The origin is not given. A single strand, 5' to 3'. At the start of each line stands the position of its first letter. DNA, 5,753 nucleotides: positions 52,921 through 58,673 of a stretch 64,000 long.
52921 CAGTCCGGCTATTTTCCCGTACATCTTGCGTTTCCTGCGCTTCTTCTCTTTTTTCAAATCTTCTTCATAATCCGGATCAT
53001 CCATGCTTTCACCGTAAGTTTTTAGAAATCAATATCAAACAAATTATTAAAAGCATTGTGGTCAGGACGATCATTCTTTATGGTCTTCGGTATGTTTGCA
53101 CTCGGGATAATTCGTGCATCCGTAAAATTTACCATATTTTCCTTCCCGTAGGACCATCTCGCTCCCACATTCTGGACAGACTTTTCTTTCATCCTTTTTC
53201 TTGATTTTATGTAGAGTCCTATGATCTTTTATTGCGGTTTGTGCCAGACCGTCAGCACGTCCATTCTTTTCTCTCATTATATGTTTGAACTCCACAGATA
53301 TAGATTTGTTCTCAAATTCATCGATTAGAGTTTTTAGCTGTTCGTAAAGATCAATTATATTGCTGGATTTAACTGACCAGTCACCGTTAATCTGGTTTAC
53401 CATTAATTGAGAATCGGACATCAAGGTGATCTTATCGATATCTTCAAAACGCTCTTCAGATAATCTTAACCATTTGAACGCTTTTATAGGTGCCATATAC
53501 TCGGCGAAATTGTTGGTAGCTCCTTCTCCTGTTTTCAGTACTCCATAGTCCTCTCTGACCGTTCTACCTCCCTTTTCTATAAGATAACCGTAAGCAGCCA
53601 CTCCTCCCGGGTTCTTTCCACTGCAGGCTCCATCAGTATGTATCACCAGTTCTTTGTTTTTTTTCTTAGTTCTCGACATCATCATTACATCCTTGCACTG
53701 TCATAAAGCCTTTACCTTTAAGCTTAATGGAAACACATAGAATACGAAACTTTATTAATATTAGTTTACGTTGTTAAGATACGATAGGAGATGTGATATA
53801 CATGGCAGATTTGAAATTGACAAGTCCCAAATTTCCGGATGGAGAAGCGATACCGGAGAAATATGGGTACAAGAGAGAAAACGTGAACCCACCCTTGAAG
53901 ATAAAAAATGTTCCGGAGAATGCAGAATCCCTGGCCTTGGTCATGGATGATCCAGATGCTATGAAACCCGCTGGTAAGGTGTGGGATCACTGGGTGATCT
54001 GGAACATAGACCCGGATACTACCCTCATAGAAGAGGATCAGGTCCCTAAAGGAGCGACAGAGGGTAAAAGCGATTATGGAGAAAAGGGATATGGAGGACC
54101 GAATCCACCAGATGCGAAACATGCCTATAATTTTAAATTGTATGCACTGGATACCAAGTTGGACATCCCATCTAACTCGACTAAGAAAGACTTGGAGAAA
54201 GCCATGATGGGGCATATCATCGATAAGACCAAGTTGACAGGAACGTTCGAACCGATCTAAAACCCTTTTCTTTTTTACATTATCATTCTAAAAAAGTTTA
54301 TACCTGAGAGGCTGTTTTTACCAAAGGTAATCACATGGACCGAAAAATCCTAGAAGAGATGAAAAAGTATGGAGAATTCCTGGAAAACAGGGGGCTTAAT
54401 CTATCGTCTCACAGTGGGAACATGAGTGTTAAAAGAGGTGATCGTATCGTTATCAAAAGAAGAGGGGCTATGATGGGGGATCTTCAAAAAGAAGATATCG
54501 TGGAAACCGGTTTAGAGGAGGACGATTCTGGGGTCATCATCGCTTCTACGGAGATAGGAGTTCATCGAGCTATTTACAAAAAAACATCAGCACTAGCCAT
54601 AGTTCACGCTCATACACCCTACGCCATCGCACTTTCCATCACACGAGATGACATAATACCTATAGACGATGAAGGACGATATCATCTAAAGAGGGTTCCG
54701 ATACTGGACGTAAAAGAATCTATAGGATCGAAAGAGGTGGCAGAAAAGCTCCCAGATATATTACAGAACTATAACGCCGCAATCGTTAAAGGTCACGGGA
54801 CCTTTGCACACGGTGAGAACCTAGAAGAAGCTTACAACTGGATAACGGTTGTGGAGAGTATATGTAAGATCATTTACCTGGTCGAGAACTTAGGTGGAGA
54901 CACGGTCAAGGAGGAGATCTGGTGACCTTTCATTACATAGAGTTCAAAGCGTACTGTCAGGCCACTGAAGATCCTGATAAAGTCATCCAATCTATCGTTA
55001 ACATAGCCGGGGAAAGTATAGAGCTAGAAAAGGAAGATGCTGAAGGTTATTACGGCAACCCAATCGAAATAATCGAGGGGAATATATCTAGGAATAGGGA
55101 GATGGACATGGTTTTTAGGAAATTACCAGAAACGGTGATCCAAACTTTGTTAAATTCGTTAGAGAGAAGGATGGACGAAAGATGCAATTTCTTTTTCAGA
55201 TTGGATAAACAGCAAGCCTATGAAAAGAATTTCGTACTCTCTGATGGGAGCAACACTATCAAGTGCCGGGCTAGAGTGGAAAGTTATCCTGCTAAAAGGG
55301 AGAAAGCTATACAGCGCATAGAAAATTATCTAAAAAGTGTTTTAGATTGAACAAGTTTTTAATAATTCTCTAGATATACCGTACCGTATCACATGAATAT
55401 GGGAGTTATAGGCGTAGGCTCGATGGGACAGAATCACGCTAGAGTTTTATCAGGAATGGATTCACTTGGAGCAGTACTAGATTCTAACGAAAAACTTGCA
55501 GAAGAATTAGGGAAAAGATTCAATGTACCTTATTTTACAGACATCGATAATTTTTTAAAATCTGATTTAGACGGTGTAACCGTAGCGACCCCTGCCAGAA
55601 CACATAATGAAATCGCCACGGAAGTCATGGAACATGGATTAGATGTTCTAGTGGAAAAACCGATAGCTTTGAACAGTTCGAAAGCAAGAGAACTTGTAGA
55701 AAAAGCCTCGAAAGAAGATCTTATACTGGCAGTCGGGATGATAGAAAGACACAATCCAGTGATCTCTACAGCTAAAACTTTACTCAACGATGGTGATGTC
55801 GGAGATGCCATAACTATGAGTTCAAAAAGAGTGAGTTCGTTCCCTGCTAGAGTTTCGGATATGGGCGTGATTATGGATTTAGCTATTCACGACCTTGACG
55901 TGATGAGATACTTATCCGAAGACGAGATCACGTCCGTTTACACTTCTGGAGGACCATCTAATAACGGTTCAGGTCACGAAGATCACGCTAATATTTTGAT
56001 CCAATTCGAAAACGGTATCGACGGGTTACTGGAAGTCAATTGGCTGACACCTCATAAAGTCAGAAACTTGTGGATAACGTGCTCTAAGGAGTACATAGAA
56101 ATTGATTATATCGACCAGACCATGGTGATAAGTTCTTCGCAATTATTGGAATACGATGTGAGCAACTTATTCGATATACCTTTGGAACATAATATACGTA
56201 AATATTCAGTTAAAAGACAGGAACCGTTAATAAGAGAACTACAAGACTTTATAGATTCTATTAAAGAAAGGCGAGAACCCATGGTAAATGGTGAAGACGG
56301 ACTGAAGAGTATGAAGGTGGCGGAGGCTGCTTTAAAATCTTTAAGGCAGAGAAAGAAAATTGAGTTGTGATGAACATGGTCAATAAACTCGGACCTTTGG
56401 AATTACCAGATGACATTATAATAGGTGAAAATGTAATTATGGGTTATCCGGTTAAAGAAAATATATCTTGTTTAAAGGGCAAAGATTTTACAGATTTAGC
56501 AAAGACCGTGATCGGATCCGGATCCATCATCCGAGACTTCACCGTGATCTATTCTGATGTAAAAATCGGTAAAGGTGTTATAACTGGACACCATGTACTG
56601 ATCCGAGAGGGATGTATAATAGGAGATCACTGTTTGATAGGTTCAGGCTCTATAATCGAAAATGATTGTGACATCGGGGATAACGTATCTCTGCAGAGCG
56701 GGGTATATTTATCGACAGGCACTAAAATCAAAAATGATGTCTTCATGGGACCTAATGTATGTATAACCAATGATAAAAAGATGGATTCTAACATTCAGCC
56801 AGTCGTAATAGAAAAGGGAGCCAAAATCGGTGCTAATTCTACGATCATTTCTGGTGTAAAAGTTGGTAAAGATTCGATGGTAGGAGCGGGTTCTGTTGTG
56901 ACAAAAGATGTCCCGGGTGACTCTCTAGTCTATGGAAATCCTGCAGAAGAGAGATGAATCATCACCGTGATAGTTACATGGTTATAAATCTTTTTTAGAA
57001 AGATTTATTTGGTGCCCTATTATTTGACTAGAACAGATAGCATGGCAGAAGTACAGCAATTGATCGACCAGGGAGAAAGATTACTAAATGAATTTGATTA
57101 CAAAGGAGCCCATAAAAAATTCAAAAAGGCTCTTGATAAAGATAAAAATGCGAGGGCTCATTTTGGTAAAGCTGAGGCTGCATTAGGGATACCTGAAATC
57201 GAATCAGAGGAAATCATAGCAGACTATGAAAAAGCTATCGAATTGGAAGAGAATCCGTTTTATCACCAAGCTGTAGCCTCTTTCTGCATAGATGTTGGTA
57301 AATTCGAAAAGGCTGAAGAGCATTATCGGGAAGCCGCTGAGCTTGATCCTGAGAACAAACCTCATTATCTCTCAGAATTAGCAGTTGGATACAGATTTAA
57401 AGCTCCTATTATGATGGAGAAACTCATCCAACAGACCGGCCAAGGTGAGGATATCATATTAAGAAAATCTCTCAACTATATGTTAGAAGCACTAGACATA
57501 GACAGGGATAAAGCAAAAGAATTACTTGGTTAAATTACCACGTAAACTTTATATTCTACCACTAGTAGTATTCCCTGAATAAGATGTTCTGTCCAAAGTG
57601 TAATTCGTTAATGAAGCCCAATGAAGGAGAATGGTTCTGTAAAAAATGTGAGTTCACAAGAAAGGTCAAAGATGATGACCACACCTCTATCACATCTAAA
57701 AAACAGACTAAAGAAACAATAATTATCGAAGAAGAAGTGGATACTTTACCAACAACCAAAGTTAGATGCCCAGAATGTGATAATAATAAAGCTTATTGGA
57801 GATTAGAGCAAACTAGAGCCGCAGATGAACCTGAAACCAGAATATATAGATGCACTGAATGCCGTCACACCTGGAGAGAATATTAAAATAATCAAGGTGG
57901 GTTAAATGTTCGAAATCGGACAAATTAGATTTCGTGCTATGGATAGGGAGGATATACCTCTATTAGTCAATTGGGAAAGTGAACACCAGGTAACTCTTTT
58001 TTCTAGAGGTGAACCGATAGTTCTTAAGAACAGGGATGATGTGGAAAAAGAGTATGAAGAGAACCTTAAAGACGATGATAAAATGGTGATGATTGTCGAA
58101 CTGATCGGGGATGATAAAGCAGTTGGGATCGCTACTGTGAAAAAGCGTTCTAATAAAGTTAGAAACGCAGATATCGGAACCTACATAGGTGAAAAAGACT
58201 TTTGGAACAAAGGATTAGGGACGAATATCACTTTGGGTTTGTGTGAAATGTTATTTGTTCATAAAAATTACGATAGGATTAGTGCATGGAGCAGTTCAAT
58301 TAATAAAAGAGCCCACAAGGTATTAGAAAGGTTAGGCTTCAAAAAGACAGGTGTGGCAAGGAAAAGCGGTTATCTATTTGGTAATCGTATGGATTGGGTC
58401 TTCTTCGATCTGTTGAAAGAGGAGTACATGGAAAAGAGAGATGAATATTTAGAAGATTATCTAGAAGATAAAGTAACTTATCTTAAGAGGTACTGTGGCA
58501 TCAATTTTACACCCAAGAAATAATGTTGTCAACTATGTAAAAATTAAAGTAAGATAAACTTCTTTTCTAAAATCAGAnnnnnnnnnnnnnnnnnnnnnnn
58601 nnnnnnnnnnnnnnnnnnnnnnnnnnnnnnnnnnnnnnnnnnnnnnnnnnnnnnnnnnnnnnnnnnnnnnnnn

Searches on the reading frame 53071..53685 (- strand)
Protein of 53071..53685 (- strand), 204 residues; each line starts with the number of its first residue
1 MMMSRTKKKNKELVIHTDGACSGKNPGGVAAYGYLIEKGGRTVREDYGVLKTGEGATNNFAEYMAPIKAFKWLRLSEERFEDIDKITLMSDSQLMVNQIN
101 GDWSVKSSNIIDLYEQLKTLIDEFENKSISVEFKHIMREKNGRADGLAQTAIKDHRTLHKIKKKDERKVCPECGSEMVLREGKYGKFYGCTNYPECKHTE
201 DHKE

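Call 95: search_protein_families(library=pfam, proteins=[window:53071-53685:-], max_evalue=0.001)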
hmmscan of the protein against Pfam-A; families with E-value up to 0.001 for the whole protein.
window:53071-53685:- (204 aa): 4 families
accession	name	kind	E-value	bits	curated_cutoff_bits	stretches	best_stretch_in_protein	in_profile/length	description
PF01396.24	Zn_ribbon_Top1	-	1.1e-17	64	32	1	169-203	3-37/39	Topoisomerase DNA binding C4 zinc finger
PF00075.30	RNase_H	-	1e-11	45.6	25.8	1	11-152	2-140/141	RNase H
PF13456.12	RVT_3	-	9.5e-11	42.1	21.6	1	49-151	31-123/123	Reverse transcriptase-like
PF03119.21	DNA_ligase_ZBD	-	0.00094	19.5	25.8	0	170-197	2-26/27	NAD-dependent DNA ligase C4 zinc finger domain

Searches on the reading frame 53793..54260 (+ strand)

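Call 95: search_protein_families(library=pfam, proteins=[window:53793-54260:+], max_evalue=0.001)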
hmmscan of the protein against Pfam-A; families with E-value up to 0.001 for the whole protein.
window:53793-54260:+ (155 aa): 1 family
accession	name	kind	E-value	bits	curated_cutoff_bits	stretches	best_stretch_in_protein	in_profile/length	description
PF01161.25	PBP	-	1.7e-39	135.7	24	1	20-152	2-135/135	Phosphatidylethanolamine-binding protein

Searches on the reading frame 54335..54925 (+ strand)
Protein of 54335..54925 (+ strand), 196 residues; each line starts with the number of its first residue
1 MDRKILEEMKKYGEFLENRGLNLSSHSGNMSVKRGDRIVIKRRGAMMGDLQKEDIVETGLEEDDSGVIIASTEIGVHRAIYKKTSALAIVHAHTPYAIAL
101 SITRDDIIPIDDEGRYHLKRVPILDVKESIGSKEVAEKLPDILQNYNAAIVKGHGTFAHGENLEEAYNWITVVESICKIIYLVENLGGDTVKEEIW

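Call 95: search_protein_families(library=pfam, proteins=[window:54335-54925:+], max_evalue=0.001)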
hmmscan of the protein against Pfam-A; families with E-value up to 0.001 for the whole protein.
window:54335-54925:+ (196 aa): 1 family
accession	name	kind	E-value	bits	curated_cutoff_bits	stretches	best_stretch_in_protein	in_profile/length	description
PF00596.27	Aldolase_II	-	1.2e-32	113.7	22.2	1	10-180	4-182/183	Class II Aldolase and Adducin N-terminal domain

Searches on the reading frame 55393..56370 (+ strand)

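Call 95: search_protein_families(library=pfam, proteins=[window:55393-56370:+], max_evalue=0.001)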
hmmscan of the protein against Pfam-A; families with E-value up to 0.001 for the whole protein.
window:55393-56370:+ (325 aa): 3 families
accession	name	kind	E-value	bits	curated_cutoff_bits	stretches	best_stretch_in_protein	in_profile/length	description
PF01408.29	GFO_IDH_MocA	-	1.1e-24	87.8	24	1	1-115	1-119/120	Oxidoreductase family, NAD-binding Rossmann fold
PF22725.1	GFO_IDH_MocA_C3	-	7.5e-18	65.1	27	1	125-235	2-123/124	GFO/IDH/MocA C-terminal domain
PF02894.22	GFO_IDH_MocA_C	-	3.1e-16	60.3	22.9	1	156-325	39-218/218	Oxidoreductase family, C-terminal alpha/beta domain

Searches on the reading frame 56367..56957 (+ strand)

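Call 95: search_protein_families(library=pfam, proteins=[window:56367-56957:+], max_evalue=0.001)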
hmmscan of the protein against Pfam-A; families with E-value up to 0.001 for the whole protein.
window:56367-56957:+ (196 aa): 5 families
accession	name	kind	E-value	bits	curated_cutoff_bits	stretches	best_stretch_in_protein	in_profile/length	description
PF00132.30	Hexapep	-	6.3e-32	108.4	27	5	146-180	2-36/36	Bacterial transferase hexapeptide (six repeats)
PF14602.12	Hexapep_2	-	8.5e-14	51.4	27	2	145-180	1-34/34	Hexapeptide repeat of succinyl-transferase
PF25084.1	LbH_EIF2B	-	5.3e-09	36.5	54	1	46-131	21-103/105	EIF2B subunit epsilon LbH domain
PF25247.1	LbH_GLGC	-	7.9e-07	29.5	27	1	76-170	15-109/135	GLGC left-handed parallel beta-helix domain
PF25087.1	GMPPB_C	-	0.00064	19.8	39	0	89-123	5-39/110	GMPPB C-terminal domain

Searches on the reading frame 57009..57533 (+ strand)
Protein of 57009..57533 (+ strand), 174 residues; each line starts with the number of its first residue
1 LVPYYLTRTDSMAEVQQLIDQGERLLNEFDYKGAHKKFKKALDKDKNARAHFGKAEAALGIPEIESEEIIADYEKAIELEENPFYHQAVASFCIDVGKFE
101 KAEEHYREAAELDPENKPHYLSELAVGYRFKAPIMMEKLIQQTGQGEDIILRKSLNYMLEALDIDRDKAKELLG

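Call 95: search_protein_families(library=pfam, proteins=[window:57009-57533:+], max_evalue=0.001)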
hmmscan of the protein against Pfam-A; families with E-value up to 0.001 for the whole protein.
window:57009-57533:+ (174 aa): 8 families
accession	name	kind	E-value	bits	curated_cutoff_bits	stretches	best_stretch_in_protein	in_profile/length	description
PF07719.23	TPR_2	-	4.8e-10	39.2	27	1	85-116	3-34/34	Tetratricopeptide repeat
PF00515.34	TPR_1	-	1.3e-06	28.3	27.8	1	96-116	14-34/34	Tetratricopeptide repeat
PF13414.12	TPR_11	-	2.4e-06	27.6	26.8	0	97-116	8-27/42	TPR repeat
PF13181.12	TPR_8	-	3.5e-06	27.2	25.7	0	89-116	7-34/34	Tetratricopeptide repeat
PF13428.12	TPR_14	-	3.8e-06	27.5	23.5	0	86-120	4-38/44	Tetratricopeptide repeat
PF13432.12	TPR_16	-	6.1e-06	27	32.7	0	20-61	2-44/65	Tetratricopeptide repeat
PF14559.12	TPR_19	-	2.5e-05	25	25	0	26-59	2-36/68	Tetratricopeptide repeat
PF25060.1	ARM_TT21_2nd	-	6.6e-05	23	27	0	74-121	47-94/270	Tetratricopeptide repeat protein 21 second ARM domain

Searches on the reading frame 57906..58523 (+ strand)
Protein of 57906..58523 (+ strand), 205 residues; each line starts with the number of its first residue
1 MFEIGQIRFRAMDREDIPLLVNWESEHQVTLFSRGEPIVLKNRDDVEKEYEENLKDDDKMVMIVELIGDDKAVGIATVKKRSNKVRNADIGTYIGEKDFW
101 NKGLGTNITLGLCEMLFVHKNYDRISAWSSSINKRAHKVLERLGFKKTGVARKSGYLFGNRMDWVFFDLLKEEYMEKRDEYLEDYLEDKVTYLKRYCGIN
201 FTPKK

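Call 95: search_protein_families(library=pfam, proteins=[window:57906-58523:+], max_evalue=0.001)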
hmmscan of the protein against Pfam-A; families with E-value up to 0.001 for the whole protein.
window:57906-58523:+ (205 aa): 5 families
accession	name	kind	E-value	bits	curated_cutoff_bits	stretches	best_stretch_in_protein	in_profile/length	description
PF13302.13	Acetyltransf_3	-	8e-17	62.7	25.4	1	7-146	2-138/138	Acetyltransferase (GNAT) domain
PF00583.31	Acetyltransf_1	-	1.3e-08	35.6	20.7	1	44-145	19-116/116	Acetyltransferase (GNAT) family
PF13523.12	Acetyltransf_8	-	1e-07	32.1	27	1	14-149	3-141/145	Acetyltransferase (GNAT) domain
PF13420.13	Acetyltransf_4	-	2.5e-06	28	24.3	1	58-163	48-152/155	Acetyltransferase (GNAT) domain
PF08445.16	FR47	-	0.00087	19.7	22.1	0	96-148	30-80/86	FR47-like protein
